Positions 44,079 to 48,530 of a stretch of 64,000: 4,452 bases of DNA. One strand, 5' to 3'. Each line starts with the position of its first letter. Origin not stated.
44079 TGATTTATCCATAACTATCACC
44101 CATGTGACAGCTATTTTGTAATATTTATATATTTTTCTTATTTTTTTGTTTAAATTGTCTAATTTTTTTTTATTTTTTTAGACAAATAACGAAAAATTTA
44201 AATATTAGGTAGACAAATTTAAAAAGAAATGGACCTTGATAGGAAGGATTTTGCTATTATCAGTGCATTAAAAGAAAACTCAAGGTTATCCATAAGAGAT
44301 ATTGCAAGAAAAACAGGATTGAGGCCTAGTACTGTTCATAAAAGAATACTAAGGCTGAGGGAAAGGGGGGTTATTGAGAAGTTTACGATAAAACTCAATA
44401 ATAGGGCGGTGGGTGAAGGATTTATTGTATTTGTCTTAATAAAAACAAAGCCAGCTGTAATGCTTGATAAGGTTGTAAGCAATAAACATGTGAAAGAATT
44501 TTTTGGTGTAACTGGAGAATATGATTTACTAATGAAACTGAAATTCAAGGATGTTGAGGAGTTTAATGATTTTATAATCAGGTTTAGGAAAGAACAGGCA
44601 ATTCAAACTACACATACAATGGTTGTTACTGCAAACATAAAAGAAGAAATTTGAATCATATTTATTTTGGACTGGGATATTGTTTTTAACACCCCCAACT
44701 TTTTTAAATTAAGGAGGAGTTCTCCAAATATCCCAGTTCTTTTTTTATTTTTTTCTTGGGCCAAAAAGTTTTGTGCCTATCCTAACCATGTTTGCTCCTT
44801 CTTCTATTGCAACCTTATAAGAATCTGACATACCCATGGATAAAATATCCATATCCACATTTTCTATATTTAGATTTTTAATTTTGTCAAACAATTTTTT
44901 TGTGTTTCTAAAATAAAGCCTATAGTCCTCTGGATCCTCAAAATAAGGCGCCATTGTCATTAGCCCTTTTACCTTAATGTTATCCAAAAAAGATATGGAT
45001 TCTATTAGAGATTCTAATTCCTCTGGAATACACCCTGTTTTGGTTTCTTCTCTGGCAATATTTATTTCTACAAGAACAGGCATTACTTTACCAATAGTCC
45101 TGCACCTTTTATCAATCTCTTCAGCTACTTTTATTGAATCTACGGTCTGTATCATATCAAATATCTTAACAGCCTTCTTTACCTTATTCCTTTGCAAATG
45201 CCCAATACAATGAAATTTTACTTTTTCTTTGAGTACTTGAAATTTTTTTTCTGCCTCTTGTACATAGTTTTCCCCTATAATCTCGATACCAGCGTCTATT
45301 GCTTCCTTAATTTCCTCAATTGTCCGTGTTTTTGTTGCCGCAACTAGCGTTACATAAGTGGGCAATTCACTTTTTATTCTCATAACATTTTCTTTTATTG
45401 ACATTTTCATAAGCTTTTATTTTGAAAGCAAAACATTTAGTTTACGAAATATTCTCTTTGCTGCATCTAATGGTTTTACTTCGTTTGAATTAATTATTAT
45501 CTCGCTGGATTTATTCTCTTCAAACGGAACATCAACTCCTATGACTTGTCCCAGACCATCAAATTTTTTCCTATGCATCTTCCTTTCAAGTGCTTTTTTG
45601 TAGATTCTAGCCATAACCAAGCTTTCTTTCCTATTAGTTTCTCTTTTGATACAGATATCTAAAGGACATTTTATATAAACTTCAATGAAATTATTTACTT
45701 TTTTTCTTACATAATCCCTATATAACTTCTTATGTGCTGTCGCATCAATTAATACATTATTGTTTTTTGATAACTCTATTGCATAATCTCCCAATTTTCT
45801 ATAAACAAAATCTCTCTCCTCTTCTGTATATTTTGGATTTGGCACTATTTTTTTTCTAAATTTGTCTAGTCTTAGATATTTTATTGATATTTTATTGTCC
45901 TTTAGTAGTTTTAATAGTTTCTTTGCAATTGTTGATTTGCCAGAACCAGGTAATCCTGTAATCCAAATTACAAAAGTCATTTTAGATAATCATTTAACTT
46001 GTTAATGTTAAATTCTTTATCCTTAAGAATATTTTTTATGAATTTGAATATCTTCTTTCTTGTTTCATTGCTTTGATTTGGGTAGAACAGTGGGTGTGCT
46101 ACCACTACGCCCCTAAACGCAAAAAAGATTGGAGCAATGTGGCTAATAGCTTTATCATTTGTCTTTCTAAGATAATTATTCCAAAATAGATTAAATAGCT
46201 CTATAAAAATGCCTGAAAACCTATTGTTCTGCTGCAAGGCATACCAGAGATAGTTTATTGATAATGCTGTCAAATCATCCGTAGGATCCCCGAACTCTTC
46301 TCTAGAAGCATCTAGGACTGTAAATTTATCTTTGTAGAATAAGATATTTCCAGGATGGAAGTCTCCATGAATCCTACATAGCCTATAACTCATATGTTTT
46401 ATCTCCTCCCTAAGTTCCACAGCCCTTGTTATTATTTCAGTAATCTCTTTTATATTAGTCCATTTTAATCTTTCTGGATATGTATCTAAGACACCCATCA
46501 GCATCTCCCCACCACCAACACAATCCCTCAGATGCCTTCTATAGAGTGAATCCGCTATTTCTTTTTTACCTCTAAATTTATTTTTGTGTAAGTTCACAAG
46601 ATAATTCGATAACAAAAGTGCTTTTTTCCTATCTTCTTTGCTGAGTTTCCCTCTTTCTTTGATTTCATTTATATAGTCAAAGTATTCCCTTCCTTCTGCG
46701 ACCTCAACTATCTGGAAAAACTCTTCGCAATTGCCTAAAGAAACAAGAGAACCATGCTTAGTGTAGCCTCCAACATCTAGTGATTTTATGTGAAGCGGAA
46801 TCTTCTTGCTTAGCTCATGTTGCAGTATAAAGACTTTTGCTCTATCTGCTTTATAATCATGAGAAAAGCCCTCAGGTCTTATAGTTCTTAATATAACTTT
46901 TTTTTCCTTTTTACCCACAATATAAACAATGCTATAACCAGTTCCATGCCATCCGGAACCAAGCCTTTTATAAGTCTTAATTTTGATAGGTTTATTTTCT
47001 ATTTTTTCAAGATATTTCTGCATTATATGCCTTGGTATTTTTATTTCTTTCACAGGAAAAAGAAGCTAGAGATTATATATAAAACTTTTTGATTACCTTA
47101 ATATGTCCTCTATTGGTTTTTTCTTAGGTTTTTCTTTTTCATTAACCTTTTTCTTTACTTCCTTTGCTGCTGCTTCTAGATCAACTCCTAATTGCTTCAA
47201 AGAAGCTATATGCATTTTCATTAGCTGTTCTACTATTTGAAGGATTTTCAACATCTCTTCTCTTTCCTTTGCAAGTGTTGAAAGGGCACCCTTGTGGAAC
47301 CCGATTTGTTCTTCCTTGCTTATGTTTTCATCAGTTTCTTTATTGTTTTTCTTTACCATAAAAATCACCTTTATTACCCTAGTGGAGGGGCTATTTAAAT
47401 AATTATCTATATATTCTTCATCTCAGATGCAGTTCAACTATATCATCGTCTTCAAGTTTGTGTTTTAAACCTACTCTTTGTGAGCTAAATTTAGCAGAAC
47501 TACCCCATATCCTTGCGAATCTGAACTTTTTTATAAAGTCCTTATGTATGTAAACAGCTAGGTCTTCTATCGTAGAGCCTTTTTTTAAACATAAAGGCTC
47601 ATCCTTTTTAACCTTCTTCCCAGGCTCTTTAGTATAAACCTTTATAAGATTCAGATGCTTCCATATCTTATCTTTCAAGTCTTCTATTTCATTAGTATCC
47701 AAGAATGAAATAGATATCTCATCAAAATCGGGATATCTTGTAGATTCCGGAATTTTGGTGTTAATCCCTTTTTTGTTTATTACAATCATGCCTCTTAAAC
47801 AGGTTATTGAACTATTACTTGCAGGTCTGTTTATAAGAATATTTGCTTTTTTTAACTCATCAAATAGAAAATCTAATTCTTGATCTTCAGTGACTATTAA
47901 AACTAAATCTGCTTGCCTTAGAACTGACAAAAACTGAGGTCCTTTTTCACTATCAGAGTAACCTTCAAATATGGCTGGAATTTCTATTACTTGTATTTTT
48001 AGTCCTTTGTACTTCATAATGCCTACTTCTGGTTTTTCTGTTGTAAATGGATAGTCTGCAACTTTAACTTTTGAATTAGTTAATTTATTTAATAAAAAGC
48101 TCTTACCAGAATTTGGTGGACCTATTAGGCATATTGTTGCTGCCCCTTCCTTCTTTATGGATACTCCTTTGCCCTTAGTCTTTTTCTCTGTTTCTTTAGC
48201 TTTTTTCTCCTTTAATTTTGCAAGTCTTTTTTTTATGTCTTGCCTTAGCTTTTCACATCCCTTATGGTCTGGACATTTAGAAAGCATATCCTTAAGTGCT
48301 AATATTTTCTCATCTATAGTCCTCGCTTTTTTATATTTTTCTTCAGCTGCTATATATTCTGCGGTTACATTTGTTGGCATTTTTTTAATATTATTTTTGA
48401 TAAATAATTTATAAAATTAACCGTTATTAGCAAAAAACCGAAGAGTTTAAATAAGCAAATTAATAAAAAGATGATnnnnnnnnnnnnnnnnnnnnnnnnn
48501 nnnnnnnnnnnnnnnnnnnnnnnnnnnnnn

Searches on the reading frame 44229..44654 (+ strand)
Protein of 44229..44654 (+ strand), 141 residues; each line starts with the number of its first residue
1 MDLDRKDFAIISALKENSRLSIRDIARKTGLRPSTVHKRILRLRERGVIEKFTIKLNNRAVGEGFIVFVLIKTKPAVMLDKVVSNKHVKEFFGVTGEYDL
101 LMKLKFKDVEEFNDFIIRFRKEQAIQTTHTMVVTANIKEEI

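Call 10: search_protein_families(library=pfam, proteins=[window:44229-44654:+])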
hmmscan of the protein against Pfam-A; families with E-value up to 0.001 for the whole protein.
window:44229-44654:+ (141 aa): 13 families
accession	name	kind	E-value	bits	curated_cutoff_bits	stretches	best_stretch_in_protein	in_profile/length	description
PF13412.12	HTH_24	-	3.4e-15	55.8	21.9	1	3-50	1-48/48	Winged helix-turn-helix DNA-binding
PF13404.12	HTH_AsnC-type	-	3e-13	49.8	27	1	3-44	1-42/42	AsnC-type helix-turn-helix domain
PF01037.27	AsnC_trans_reg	-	3.1e-12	46.7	25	1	78-134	14-71/73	Lrp/AsnC ligand binding domain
PF09339.16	HTH_IclR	-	1.3e-07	31.7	22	1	8-51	6-50/52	IclR helix-turn-helix domain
PF12802.13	MarR_2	-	4.3e-07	30.4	27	1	2-51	2-52/61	MarR family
PF25212.1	HVO_A0114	-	2.1e-06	27.9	27.6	1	4-51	21-68/84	HVO_A0114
PF01047.28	MarR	-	3e-05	24.3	24.6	1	6-61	4-59/59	MarR family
PF01726.22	LexA_DNA_bind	-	0.0002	21.5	23.7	1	21-51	27-58/65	LexA DNA binding domain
PF13545.12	HTH_Crp_2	-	0.00029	21.2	27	0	19-59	22-64/70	Crp-like helix-turn-helix domain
PF01022.26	HTH_5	-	0.00032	21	22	1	10-51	7-47/47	Bacterial regulatory protein, arsR family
PF08279.18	HTH_11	-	0.00039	20.7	25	1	8-48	3-44/55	HTH domain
PF08281.18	Sigma70_r4_2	-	0.00048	20.2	25.7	1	19-45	26-52/54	Sigma-70, region 4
PF08221.17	HTH_9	-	0.00073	20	23.4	0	9-39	17-47/62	RNA polymerase III subunit RPC82 helix-turn-helix domain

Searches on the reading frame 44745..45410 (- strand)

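Call 10: search_protein_families(library=pfam, proteins=[window:44745-45410:-])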
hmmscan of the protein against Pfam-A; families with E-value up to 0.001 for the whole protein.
window:44745-45410:- (221 aa): 1 family
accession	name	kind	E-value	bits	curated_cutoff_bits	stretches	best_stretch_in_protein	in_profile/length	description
PF01168.26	Ala_racemase_N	-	1.1e-22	81.2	24.1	1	4-218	5-218/220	Alanine racemase, N-terminal domain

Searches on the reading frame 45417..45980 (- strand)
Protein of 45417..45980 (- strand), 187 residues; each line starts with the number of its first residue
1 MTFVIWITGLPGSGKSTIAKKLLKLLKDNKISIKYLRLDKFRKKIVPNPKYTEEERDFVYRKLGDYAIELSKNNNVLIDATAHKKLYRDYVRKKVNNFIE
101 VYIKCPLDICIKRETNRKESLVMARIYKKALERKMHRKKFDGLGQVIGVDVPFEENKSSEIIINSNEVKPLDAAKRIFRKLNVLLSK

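Call 10: search_protein_families(library=pfam, proteins=[window:45417-45980:-])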
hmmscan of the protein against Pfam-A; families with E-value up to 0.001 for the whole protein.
window:45417-45980:- (187 aa): 14 families
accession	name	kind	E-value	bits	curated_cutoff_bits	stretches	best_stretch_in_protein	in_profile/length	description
PF01583.26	APS_kinase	-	1.6e-22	80.6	21.1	1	2-163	2-151/152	Adenylylsulphate kinase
PF08433.16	KTI12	-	1.7e-14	54.5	22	1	5-135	4-133/271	Chromatin associated protein KTI12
PF13671.12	AAA_33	-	1.8e-12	48.2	27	1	4-120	1-121/143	AAA domain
PF13238.12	AAA_18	-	2.1e-11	44.8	29.4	1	5-121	1-115/128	AAA domain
PF13207.12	AAA_17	-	1.5e-05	25.7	27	1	8-119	1-124/136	AAA domain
PF01591.24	6PF2K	-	2.1e-05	24.4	27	1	3-52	14-63/223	6-phosphofructo-2-kinase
PF03266.21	NTPase_1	-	3.5e-05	24.2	23.9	1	5-42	2-39/168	NTPase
PF13173.12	AAA_14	-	4.1e-05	24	27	1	4-103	4-95/129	AAA domain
PF20720.3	nSTAND3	-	6.2e-05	23.2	27.2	1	4-48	19-64/155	Novel STAND NTPase 3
PF07931.18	CPT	-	7.1e-05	23.1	22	0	4-119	3-130/172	Chloramphenicol phosphotransferase-like protein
PF24883.2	NPHP3_N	-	0.00016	22.4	24.8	1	4-36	24-56/164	Nephrocystin 3, N-terminal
PF06414.18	Zeta_toxin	-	0.00047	20.1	22.3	0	5-69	19-93/199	Zeta toxin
PF13401.12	AAA_22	-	0.00066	20.4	27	0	5-40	8-33/130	AAA domain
PF00448.28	SRP54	-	0.00097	19.3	22.7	0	3-43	2-42/196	SRP54-type protein, GTPase domain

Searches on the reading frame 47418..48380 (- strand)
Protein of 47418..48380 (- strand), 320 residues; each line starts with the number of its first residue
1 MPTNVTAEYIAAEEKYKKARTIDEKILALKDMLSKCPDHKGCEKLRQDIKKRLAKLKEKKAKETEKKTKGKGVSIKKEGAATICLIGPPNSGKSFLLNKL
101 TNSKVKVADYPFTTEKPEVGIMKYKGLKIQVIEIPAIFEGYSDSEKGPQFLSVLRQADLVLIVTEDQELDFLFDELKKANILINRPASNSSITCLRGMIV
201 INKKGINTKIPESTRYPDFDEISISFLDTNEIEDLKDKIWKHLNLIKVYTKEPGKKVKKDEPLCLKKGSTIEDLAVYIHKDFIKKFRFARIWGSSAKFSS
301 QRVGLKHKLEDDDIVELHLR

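Call 10: search_protein_families(library=pfam, proteins=[window:47418-48380:-])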
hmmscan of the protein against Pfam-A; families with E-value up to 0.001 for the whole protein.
window:47418-48380:- (320 aa): 3 families
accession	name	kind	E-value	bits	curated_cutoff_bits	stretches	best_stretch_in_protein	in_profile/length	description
PF01926.29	MMR_HSR1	-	4.2e-20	72.4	21.9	1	82-179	1-99/113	50S ribosome-binding GTPase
PF02824.27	TGS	-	4.2e-18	65.6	22.2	1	246-317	1-58/60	TGS domain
PF02421.24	FeoB_N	-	4.8e-12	46.1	27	1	82-169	2-91/156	Ferrous iron transport protein B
